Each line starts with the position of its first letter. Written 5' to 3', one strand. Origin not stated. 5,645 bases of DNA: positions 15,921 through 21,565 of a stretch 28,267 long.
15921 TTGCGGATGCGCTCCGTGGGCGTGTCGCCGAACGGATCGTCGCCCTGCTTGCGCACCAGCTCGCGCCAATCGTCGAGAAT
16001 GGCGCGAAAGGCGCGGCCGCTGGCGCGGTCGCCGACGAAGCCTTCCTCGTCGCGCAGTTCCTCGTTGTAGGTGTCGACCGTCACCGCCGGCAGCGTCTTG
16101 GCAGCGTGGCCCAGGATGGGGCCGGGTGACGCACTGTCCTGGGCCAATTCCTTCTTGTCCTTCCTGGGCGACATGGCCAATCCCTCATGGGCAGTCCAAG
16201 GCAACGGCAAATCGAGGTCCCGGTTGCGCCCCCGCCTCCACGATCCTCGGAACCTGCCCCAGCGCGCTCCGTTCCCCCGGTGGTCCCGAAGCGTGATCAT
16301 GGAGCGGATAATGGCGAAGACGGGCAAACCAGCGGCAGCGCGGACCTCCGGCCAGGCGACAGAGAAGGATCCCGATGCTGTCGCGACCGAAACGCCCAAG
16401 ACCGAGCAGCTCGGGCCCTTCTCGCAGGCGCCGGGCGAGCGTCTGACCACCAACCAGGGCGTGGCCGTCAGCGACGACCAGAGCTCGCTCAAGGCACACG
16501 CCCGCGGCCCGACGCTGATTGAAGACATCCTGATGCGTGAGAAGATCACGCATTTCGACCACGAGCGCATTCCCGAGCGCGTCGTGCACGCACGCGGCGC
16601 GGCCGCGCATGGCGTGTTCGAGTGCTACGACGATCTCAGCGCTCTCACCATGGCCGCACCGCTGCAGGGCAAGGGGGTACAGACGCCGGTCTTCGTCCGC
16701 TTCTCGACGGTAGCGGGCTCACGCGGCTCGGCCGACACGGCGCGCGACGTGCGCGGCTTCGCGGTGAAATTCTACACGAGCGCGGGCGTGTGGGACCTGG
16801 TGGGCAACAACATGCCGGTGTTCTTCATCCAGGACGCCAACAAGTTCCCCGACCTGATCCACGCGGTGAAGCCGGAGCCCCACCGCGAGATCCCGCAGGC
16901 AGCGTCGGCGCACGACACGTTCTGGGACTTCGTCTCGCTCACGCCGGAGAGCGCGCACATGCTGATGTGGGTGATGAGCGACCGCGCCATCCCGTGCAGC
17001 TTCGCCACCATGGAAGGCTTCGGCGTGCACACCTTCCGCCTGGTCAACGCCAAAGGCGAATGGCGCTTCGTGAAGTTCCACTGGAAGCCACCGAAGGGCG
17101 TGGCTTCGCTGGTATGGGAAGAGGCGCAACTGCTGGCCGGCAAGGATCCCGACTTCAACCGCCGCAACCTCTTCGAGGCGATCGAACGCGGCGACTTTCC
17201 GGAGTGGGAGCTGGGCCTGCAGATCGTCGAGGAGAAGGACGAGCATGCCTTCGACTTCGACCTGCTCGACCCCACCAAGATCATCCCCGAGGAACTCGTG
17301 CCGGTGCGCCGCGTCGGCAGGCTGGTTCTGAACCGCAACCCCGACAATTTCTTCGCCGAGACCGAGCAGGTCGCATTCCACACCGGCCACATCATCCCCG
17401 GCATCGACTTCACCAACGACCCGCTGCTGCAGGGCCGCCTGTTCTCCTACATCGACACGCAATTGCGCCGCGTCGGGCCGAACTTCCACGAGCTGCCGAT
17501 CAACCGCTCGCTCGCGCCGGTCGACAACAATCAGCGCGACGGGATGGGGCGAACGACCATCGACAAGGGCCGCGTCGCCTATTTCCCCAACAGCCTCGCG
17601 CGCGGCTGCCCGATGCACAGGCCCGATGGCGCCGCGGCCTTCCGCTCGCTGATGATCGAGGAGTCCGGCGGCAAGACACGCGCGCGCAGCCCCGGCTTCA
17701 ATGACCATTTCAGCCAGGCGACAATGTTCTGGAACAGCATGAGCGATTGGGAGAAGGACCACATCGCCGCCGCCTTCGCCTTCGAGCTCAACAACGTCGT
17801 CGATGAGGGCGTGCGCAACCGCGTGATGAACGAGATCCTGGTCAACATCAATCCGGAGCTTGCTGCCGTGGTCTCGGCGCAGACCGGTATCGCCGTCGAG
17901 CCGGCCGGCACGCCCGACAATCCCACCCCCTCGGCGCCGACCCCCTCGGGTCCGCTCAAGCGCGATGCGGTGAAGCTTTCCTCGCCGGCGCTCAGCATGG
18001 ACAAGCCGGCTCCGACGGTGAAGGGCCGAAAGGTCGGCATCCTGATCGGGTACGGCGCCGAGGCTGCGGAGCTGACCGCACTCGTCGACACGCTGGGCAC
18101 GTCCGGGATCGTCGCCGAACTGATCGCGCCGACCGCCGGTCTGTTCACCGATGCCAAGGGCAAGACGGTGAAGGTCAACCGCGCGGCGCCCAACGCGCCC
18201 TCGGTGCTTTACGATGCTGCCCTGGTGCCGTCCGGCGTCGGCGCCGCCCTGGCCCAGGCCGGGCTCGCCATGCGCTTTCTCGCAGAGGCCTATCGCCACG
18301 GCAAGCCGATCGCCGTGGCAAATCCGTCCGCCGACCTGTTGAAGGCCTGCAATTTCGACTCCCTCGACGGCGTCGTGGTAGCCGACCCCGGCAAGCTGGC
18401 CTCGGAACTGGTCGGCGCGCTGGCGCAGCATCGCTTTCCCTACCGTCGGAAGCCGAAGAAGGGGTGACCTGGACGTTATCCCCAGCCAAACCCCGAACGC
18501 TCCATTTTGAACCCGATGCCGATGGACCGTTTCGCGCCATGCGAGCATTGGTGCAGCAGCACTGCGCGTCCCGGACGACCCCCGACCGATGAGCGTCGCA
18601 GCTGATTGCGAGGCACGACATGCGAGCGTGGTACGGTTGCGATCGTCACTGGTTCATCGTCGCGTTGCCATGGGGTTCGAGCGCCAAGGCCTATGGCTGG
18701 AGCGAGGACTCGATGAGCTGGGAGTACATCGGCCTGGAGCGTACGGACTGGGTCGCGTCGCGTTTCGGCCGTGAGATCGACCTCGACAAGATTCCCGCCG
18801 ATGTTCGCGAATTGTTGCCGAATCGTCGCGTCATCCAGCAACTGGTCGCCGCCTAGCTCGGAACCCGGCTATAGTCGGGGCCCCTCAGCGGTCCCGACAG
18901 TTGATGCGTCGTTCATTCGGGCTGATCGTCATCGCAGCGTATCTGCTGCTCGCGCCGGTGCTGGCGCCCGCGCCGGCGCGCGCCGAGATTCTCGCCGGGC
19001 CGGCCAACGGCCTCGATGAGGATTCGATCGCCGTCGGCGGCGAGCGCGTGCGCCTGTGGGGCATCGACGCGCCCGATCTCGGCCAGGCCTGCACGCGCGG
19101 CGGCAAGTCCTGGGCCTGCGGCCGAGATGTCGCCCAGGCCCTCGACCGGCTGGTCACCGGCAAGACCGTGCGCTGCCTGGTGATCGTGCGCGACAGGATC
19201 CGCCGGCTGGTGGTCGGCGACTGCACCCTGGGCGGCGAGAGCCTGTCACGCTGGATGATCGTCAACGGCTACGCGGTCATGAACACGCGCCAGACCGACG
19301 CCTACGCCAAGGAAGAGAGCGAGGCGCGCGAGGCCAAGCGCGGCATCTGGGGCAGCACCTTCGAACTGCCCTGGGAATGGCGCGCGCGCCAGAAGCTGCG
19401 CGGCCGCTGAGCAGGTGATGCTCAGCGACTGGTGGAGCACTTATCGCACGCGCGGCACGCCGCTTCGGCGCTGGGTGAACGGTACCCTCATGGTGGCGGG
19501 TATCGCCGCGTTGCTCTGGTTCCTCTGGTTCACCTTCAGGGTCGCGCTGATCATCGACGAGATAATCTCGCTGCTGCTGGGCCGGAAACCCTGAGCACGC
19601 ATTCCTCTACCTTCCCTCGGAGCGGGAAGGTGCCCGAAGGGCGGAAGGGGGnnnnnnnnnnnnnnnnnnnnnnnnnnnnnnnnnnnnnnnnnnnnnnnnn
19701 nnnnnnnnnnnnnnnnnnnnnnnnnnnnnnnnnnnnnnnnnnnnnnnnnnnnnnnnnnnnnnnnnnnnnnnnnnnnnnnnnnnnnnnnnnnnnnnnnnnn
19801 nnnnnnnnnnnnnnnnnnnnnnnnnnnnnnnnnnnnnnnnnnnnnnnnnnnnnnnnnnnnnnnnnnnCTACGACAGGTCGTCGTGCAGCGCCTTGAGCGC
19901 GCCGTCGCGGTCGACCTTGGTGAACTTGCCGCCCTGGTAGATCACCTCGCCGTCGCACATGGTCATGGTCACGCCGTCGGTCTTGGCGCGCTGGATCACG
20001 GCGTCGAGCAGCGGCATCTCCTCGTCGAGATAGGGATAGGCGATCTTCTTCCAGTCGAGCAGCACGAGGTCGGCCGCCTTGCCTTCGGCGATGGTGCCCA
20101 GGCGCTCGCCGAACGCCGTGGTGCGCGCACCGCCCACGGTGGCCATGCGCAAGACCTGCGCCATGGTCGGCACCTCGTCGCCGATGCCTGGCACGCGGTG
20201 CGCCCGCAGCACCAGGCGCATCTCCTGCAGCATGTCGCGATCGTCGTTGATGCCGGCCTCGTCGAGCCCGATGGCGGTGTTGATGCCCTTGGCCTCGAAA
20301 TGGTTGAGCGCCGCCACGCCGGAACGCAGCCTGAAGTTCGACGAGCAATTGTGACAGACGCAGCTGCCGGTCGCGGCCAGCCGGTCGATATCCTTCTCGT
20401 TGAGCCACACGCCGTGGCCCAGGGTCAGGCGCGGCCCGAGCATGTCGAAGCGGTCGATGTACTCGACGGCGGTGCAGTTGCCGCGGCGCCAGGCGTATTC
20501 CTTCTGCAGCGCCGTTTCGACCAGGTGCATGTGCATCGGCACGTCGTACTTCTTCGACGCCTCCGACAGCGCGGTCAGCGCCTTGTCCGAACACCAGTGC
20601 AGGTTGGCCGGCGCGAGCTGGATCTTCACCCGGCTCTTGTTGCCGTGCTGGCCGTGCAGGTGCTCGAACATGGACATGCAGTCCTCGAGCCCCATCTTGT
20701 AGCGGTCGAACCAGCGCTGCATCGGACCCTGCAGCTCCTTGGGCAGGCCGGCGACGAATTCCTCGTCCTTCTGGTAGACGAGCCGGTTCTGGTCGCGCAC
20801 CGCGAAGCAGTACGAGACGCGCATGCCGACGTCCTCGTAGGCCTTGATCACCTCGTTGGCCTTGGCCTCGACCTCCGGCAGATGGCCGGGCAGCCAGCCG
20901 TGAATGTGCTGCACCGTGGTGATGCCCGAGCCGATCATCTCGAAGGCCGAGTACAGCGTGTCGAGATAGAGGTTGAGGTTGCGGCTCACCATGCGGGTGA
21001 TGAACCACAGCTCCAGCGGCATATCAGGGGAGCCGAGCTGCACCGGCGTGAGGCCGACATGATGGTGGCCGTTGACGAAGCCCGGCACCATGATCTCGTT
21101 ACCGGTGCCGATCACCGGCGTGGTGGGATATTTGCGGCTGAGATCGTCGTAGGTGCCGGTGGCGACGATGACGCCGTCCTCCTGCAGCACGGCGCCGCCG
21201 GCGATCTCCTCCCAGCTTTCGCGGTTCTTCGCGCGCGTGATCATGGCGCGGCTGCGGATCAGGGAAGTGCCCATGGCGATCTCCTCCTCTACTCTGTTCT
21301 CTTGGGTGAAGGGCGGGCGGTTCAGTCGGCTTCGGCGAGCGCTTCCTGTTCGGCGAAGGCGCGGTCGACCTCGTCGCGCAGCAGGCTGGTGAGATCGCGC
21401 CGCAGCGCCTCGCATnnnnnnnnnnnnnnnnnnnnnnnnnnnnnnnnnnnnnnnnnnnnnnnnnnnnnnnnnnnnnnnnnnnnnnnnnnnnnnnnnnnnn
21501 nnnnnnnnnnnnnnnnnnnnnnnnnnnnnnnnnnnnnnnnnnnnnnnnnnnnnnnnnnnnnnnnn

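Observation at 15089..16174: Circularly permuted ROK-family kinase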

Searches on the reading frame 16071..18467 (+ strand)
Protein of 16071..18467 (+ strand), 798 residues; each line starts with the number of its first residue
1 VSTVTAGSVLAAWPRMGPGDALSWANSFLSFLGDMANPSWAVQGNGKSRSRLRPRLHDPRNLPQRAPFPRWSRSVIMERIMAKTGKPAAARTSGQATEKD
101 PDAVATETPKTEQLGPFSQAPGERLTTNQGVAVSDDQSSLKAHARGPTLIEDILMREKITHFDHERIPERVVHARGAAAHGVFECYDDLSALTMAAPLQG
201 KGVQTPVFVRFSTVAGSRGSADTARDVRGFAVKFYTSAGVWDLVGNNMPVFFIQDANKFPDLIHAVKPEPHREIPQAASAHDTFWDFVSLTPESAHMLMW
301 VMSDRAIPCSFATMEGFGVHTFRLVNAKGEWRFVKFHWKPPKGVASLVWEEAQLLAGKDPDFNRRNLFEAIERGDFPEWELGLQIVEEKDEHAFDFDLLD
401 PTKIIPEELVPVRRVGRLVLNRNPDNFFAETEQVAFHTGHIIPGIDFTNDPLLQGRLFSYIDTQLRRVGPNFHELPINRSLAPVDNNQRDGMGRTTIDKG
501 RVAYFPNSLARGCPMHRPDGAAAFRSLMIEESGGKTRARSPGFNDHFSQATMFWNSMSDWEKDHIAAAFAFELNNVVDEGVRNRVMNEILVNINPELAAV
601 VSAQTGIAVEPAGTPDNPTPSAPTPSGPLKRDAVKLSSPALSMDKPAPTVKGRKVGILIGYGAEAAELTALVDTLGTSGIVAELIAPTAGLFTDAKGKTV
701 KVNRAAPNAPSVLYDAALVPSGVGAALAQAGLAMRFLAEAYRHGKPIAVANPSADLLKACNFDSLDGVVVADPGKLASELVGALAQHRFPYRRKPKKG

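Call 15: search_protein_families(library=pfam, proteins=[window:16071-18467:+], max_evalue=0.001)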
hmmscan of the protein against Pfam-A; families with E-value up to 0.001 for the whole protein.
window:16071-18467:+ (798 aa): 4 families
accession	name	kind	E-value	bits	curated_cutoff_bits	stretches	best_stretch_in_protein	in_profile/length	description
PF00199.24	Catalase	-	7.5e-178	591.9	25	1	126-509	1-381/383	Catalase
PF06628.17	Catalase-rel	-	1e-18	67.6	30.1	1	542-603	3-63/65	Catalase-related immune-responsive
PF18011.7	Catalase_C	-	8.6e-17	61.6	24.6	1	651-792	1-148/150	C-terminal domain found in long catalases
PF01965.30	DJ-1_PfpI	-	8.6e-06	26.1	26.6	1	653-748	1-98/165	DJ-1/PfpI family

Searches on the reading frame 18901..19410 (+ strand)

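Call 15: search_protein_families(library=pfam, proteins=[window:18901-19410:+], max_evalue=0.001)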
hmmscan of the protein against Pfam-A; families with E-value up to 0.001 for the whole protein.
window:18901-19410:+ (169 aa): 1 family
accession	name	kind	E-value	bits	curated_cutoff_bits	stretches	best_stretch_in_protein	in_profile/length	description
PF00565.23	SNase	-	2.2e-10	41.4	21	1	49-150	1-105/107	Staphylococcal nuclease homologue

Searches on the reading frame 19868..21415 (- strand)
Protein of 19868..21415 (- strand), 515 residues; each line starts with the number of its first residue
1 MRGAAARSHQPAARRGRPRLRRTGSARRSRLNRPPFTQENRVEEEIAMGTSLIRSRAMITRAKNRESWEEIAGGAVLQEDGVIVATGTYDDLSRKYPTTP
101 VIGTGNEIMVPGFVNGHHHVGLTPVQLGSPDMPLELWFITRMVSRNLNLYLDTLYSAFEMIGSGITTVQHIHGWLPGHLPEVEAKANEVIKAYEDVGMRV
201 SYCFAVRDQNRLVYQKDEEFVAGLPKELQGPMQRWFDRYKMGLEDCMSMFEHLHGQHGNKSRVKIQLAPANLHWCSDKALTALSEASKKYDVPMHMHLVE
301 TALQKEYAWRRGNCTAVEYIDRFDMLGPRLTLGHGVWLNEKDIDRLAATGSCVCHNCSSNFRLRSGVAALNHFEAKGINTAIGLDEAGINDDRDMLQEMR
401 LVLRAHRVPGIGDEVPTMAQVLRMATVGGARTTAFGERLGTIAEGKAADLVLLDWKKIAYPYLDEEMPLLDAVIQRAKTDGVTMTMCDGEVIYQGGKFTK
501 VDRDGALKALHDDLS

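Call 68: search_protein_families(library=pfam, proteins=[window:19868-21415:-], max_evalue=0.001)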
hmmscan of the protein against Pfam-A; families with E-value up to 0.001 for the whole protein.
window:19868-21415:- (515 aa): 3 families
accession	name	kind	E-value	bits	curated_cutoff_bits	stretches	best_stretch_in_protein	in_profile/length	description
PF01979.26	Amidohydro_1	-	2.1e-45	155.9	25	1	108-491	1-344/345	Amidohydrolase family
PF07969.17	Amidohydro_3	-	7.5e-13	49.2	29.7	1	275-493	259-472/472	Amidohydrolase family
PF22039.1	HUTI_composite_bact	-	1.9e-07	31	25.5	1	74-97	1-24/26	Imidazolonepropionase-like composite domain, bacteria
